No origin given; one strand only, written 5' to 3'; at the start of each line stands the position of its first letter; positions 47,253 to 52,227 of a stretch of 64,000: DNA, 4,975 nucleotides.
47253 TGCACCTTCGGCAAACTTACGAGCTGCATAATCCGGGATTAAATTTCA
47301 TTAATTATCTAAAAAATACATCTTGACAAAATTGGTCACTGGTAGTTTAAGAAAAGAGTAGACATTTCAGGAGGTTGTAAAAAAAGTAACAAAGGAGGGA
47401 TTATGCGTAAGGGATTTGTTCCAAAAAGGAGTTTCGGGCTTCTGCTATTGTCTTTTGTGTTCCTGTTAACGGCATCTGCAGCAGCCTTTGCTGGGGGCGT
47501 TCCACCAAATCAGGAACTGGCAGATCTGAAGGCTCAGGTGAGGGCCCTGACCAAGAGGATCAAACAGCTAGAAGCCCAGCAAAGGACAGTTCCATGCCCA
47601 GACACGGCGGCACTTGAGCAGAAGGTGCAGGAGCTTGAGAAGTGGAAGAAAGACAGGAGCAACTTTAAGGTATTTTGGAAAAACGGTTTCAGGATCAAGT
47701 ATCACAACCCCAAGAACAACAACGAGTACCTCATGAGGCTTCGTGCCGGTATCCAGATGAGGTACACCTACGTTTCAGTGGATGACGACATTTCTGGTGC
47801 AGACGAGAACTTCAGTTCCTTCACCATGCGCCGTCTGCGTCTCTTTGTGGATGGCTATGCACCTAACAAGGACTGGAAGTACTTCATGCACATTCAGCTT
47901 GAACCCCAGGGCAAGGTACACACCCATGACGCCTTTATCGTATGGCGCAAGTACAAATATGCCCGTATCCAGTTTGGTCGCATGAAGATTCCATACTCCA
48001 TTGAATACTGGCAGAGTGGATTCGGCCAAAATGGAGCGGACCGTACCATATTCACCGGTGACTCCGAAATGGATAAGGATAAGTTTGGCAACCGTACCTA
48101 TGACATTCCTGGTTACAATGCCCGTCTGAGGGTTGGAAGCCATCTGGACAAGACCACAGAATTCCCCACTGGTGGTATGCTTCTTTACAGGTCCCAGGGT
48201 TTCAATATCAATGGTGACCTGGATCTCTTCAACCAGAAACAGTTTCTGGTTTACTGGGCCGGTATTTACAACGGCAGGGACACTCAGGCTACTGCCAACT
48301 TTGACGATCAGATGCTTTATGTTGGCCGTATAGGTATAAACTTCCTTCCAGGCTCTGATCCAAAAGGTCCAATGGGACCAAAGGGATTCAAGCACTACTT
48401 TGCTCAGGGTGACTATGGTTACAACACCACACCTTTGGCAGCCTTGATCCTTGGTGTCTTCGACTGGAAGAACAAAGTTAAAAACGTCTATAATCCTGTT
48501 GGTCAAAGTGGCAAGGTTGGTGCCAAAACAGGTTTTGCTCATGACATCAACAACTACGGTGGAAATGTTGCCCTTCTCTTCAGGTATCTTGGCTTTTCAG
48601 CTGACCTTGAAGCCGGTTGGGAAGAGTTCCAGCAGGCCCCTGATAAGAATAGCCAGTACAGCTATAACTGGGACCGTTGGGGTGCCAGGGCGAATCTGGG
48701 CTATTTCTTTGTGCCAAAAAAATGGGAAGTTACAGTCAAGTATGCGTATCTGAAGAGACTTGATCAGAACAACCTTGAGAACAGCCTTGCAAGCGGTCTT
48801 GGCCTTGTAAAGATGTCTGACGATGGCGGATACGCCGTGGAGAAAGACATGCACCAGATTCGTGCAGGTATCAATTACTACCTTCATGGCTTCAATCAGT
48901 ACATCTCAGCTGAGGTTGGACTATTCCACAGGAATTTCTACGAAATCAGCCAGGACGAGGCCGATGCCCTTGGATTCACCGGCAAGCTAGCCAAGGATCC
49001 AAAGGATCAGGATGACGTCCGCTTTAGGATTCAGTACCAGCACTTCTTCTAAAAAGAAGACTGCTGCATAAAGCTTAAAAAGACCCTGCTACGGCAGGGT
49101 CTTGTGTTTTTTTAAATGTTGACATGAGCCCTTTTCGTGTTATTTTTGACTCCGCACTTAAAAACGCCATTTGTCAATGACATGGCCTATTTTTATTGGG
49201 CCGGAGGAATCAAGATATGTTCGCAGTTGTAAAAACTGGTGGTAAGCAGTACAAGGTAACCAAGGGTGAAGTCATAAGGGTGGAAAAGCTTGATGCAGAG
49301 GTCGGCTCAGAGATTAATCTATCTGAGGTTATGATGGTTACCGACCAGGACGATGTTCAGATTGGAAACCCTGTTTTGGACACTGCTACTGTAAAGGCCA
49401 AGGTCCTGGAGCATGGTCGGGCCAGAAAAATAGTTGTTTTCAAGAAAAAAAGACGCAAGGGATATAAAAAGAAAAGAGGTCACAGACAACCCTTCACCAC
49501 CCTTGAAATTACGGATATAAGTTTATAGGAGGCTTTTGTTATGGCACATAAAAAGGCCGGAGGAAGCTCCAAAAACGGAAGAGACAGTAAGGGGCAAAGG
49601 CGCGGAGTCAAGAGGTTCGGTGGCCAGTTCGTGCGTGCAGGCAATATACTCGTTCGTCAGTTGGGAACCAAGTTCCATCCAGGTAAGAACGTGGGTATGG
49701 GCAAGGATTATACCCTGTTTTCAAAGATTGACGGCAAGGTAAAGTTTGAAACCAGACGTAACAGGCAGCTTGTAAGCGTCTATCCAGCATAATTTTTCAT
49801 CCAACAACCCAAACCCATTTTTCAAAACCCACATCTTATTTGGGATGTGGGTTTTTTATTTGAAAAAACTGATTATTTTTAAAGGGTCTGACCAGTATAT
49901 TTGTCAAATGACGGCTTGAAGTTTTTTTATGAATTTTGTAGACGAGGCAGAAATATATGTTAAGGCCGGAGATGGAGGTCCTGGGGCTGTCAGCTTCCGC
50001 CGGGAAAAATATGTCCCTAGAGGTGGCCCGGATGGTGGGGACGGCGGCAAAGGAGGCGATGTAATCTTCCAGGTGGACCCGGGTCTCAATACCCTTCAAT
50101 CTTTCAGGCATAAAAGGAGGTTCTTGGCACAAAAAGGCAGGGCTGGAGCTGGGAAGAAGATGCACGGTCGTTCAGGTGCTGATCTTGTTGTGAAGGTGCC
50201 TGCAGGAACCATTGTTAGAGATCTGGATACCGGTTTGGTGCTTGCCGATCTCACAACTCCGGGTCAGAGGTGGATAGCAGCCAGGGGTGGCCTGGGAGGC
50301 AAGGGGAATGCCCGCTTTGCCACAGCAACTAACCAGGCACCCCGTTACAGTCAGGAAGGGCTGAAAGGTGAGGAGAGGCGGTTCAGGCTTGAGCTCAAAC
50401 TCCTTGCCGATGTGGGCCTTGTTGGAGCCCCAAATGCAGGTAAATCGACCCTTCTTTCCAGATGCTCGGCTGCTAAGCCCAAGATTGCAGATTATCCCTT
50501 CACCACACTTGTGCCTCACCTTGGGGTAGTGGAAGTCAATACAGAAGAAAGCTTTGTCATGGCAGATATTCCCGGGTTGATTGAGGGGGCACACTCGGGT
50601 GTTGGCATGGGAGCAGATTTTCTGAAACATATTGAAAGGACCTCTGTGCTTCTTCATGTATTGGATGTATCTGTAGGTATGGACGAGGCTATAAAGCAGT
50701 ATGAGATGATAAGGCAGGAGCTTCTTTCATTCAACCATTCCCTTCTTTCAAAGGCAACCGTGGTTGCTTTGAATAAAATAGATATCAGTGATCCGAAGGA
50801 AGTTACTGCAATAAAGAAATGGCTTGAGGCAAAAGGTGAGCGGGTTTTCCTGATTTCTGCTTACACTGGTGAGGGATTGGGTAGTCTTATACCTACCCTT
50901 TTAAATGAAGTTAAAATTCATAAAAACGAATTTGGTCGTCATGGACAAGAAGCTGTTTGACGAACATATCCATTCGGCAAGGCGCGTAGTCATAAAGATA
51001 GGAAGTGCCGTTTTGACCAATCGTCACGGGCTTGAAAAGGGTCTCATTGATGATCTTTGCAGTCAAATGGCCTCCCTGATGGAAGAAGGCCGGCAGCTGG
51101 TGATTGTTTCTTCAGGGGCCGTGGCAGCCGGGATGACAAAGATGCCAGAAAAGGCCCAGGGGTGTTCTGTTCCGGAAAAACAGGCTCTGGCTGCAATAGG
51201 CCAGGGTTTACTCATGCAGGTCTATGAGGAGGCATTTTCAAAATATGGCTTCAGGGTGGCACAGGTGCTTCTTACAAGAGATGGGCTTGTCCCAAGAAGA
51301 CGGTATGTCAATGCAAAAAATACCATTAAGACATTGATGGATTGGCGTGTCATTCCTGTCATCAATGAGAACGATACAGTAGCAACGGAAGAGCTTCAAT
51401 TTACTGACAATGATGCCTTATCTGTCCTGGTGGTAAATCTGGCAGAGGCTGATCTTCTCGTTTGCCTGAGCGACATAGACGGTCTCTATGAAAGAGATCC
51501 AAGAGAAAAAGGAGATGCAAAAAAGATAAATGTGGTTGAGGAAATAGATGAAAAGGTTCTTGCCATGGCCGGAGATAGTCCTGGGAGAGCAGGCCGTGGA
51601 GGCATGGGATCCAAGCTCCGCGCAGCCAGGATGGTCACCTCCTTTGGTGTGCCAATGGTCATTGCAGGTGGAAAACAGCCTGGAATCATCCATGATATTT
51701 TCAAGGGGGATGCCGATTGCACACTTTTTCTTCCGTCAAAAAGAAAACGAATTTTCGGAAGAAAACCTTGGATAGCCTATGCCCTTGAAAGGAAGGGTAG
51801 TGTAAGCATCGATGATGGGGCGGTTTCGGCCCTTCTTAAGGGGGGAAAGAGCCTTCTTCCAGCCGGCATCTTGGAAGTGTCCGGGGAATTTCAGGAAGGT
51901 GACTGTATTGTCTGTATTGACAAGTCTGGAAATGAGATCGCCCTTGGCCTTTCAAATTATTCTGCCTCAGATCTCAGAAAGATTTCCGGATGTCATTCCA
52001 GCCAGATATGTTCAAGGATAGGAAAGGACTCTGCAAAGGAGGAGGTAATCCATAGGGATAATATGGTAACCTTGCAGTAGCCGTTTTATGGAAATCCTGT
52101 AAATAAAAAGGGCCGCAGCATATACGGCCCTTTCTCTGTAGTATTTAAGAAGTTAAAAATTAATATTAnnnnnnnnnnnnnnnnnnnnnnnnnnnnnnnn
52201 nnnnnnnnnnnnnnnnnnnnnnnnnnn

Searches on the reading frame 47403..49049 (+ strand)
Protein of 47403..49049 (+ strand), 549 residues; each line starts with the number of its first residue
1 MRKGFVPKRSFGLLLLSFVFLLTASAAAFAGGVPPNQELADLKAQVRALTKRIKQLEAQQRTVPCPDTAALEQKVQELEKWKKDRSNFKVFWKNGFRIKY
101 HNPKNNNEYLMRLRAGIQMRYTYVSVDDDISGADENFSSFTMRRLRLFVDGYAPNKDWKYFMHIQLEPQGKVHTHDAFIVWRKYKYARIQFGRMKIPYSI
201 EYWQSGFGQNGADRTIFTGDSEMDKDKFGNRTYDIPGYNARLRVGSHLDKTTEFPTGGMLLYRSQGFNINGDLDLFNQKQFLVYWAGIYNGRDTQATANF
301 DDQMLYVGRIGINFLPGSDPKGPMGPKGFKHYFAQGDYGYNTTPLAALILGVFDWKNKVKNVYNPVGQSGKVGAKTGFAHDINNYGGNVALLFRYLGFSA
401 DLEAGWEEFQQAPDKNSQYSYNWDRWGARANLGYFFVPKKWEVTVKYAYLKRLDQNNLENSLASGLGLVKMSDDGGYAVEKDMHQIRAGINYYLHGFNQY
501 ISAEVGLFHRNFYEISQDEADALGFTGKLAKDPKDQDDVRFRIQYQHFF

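Call 53: search_protein_families(library=pfam, proteins=[window:47403-49049:+], max_evalue=0.00001)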
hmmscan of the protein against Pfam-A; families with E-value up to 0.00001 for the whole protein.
window:47403-49049:+ (549 aa): 1 family
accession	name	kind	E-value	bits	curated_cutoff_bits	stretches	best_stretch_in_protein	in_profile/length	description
PF07396.17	Porin_O_P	-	1.8e-07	31.2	20.9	1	115-205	3-99/370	Phosphate-selective porin O and P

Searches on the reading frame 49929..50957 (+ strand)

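Call 53: search_protein_families(library=pfam, proteins=[window:49929-50957:+], max_evalue=0.00001)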
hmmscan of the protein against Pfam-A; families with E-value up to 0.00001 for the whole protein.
window:49929-50957:+ (343 aa): 3 families
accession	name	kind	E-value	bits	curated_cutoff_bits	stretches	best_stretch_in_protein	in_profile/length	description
PF01018.28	GTP1_OBG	-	2.9e-62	209.3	27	1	4-158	1-155/155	GTP1/OBG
PF01926.29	MMR_HSR1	-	1.8e-24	86.5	21.9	1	161-283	1-113/113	50S ribosome-binding GTPase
PF02421.24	FeoB_N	-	5.8e-10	39.3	27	1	162-321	3-153/156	Ferrous iron transport protein B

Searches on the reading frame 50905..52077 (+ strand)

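Call 53: search_protein_families(library=pfam, proteins=[window:50905-52077:+], max_evalue=0.00001)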
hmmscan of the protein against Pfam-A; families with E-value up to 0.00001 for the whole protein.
window:50905-52077:+ (391 aa): 2 families
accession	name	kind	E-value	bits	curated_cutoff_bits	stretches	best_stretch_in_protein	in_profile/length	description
PF00696.33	AA_kinase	-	1.1e-41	143.6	24.9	1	27-254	2-233/234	Amino acid kinase family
PF01472.26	PUA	-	5.3e-22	78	24.8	1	298-368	1-70/74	PUA domain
